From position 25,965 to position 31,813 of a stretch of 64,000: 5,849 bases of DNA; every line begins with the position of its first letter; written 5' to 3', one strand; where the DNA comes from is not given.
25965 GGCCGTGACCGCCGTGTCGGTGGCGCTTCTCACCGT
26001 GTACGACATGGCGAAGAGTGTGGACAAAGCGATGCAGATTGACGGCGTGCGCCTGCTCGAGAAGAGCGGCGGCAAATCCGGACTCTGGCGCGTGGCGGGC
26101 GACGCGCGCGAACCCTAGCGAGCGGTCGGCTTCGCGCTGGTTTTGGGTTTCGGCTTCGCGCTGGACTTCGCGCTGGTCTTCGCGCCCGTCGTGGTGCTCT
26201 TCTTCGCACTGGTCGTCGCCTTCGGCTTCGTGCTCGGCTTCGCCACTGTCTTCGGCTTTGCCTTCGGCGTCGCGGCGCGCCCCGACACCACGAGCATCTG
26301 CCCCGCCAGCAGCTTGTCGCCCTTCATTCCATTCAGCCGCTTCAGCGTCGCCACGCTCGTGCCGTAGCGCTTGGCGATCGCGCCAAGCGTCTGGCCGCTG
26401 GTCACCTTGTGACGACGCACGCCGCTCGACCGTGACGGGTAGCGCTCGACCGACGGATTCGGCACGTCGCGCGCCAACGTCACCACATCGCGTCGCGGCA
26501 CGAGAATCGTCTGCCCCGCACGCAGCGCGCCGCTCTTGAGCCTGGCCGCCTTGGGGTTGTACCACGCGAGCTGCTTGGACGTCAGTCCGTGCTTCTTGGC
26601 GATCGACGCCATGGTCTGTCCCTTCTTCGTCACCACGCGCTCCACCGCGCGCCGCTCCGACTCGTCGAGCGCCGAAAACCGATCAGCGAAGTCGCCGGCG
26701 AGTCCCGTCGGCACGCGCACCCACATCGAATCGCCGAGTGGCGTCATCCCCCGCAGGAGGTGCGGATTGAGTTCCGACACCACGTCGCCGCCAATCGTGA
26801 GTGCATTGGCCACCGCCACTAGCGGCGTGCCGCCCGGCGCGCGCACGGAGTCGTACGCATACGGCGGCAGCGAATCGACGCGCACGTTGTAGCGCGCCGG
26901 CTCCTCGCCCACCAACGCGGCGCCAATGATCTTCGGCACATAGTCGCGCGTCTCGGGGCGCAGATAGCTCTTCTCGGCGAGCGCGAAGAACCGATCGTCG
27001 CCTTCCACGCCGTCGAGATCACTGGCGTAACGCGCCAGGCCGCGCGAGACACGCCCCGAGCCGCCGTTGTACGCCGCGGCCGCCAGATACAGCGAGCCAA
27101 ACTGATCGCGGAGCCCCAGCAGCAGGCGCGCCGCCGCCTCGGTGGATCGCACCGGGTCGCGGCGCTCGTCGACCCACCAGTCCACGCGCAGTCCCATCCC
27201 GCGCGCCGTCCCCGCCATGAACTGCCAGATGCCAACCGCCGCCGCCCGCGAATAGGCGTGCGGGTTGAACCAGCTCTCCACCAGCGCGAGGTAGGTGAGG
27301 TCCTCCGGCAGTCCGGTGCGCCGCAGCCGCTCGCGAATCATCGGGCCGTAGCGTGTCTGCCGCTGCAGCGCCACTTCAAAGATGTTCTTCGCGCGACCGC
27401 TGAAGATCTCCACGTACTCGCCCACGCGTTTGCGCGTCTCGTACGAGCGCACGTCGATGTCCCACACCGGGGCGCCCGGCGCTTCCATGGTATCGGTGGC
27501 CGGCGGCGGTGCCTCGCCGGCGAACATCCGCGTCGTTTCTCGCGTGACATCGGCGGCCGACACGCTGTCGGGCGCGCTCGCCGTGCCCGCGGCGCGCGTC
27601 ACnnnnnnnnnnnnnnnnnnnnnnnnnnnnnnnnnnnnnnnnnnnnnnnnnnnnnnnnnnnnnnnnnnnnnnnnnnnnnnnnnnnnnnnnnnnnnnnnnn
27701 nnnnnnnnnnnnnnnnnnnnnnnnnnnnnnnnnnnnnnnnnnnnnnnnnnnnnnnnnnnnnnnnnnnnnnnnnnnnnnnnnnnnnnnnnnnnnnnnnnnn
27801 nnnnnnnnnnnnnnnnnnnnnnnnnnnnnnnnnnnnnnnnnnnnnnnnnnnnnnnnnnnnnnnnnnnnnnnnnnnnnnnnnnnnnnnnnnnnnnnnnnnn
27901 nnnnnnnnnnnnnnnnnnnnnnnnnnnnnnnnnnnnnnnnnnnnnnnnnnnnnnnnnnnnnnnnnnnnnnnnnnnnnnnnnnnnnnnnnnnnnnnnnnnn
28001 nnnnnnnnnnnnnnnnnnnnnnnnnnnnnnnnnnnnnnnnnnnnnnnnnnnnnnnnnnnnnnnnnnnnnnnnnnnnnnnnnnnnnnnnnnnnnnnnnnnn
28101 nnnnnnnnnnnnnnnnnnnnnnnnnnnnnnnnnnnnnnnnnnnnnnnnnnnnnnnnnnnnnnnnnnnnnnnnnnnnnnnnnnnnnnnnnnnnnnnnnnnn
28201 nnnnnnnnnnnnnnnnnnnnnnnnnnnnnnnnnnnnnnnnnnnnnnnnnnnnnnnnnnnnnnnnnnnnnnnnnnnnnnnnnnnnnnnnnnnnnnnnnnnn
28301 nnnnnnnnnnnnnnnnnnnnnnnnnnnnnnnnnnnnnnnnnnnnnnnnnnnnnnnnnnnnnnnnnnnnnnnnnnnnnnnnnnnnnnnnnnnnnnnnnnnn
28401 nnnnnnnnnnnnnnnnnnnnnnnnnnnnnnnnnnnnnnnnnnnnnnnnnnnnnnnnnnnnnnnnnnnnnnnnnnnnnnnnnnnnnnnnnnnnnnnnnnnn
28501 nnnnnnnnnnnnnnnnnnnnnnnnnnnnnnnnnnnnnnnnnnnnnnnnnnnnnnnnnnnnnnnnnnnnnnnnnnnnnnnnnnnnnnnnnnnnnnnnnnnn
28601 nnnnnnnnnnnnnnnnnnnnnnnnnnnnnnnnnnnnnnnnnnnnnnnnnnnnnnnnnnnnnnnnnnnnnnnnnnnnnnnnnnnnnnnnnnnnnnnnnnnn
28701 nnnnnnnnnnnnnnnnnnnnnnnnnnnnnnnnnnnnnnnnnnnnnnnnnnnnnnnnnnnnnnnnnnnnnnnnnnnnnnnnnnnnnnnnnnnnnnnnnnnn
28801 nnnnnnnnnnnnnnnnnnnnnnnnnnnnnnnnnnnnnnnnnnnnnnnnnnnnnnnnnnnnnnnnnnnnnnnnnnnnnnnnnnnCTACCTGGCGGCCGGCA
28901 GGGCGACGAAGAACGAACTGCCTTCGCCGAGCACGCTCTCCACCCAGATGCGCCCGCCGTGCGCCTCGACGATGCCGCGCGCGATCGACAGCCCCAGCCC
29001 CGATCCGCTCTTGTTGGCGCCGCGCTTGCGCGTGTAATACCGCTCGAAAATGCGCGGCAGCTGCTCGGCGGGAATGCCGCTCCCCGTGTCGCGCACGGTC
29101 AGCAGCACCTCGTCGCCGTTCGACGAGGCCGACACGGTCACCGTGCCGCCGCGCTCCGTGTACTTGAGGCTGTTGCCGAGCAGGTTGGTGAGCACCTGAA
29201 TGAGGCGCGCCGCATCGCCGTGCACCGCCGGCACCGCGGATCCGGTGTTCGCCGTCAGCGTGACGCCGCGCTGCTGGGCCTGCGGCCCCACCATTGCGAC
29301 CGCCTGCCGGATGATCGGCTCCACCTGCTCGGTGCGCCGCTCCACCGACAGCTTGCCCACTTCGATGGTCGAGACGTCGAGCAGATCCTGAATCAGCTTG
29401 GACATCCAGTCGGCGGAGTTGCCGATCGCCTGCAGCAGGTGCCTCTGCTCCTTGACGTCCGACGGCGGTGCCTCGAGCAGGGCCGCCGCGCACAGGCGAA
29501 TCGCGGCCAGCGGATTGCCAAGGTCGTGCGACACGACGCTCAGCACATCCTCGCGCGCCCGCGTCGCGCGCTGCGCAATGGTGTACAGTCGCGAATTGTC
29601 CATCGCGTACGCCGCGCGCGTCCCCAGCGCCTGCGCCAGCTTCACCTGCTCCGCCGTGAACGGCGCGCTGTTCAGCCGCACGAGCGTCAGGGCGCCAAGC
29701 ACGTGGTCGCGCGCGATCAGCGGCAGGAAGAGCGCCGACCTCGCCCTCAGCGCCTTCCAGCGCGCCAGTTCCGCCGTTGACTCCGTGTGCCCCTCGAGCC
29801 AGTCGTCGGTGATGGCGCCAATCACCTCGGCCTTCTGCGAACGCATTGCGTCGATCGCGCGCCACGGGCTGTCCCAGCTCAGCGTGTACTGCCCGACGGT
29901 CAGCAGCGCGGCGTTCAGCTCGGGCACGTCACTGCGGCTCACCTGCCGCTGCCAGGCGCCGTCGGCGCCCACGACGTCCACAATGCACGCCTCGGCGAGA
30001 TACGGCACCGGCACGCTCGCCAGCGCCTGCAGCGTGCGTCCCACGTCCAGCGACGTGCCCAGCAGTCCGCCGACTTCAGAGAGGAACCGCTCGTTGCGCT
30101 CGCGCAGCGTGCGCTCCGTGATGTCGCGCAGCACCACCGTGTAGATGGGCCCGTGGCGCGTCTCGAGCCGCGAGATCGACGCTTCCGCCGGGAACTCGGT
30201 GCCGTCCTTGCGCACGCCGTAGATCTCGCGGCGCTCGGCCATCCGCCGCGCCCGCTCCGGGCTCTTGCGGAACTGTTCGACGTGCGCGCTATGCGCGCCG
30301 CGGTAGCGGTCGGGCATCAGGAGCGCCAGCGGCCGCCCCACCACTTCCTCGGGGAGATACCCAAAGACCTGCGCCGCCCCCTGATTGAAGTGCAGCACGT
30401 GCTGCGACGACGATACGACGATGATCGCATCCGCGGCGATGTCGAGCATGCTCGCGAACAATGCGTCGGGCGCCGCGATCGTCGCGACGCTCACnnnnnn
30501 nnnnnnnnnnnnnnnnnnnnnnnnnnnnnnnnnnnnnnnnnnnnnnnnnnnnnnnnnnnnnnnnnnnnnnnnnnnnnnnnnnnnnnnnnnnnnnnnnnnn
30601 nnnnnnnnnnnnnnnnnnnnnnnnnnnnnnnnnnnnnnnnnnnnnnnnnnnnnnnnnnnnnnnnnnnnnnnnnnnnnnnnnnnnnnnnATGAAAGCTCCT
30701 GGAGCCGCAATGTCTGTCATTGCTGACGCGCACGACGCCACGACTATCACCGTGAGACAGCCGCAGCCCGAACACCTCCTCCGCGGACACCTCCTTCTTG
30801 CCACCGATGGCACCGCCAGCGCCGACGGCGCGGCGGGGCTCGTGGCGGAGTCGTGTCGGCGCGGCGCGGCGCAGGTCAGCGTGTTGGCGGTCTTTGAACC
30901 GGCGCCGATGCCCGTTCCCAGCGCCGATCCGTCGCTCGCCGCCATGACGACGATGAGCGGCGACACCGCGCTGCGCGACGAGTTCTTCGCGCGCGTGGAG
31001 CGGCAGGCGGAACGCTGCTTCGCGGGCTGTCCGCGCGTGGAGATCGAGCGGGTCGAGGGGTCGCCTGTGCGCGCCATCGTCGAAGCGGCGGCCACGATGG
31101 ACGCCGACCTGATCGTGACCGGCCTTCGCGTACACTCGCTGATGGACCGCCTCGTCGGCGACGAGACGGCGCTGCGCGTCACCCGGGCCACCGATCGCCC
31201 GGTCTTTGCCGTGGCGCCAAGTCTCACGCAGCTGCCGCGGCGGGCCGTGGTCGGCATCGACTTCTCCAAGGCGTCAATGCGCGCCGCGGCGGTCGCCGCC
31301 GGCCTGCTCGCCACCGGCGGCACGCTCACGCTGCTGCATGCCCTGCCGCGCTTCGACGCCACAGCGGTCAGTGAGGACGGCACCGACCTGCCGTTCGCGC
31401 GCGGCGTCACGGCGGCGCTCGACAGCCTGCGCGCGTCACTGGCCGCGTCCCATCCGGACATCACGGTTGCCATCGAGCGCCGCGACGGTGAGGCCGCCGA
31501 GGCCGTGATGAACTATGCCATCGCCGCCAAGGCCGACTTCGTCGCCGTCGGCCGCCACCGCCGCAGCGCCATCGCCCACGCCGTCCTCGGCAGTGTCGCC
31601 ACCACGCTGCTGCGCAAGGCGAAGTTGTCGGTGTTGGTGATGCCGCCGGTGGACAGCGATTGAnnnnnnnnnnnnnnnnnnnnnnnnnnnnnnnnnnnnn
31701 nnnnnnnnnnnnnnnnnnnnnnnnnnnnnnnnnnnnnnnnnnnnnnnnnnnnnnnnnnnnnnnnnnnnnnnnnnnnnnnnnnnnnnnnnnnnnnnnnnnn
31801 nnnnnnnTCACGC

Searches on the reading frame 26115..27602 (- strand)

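Call 102: search_protein_families(library=pfam, proteins=[window:26115-27602:-], max_evalue=0.00001)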
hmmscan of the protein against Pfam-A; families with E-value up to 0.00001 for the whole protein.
window:26115-27602:- (495 aa): 2 families
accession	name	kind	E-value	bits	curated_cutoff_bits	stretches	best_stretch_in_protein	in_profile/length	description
PF01464.25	SLT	-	3.2e-25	88.4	21.3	1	94-191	9-107/117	Transglycosylase SLT domain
PF01476.26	LysM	-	8.3e-24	83.7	20.9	2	398-439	1-42/43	LysM domain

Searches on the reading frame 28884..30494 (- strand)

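Call 102: search_protein_families(library=pfam, proteins=[window:28884-30494:-], max_evalue=0.00001)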
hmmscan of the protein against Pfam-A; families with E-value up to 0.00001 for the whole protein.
window:28884-30494:- (536 aa): 8 families
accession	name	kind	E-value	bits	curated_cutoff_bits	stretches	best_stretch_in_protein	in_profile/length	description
PF02518.31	HATPase_c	-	6.6e-32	110.7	26.4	1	426-535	1-110/111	Histidine kinase-, DNA gyrase B-, and HSP90-like ATPase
PF13426.13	PAS_9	-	3.7e-16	59.7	27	1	22-127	2-103/103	PAS domain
PF00512.31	HisKA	-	2.5e-14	53.5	26.9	1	313-378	1-64/66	His Kinase A (phospho-acceptor) domain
PF00989.32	PAS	-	3.9e-10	40.2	22.6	1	13-125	3-113/113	PAS fold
PF08448.16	PAS_4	-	6.6e-10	39.6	23.1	1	21-128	5-108/110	PAS fold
PF13492.12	GAF_3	-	5e-09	37.1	27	1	244-300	73-129/129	GAF domain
PF13185.12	GAF_2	-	6.4e-07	30.1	28.6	1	212-299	58-136/136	GAF domain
PF01590.32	GAF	-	2.4e-06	28.5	22.4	1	217-297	59-132/133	GAF domain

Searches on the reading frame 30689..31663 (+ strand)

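Call 102: search_protein_families(library=pfam, proteins=[window:30689-31663:+], max_evalue=0.00001)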
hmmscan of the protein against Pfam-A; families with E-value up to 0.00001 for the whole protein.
window:30689-31663:+ (324 aa): 1 family
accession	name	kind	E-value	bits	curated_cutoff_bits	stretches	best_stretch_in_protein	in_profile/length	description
PF00582.32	Usp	-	4e-36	125.1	24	2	184-318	3-140/141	Universal stress protein family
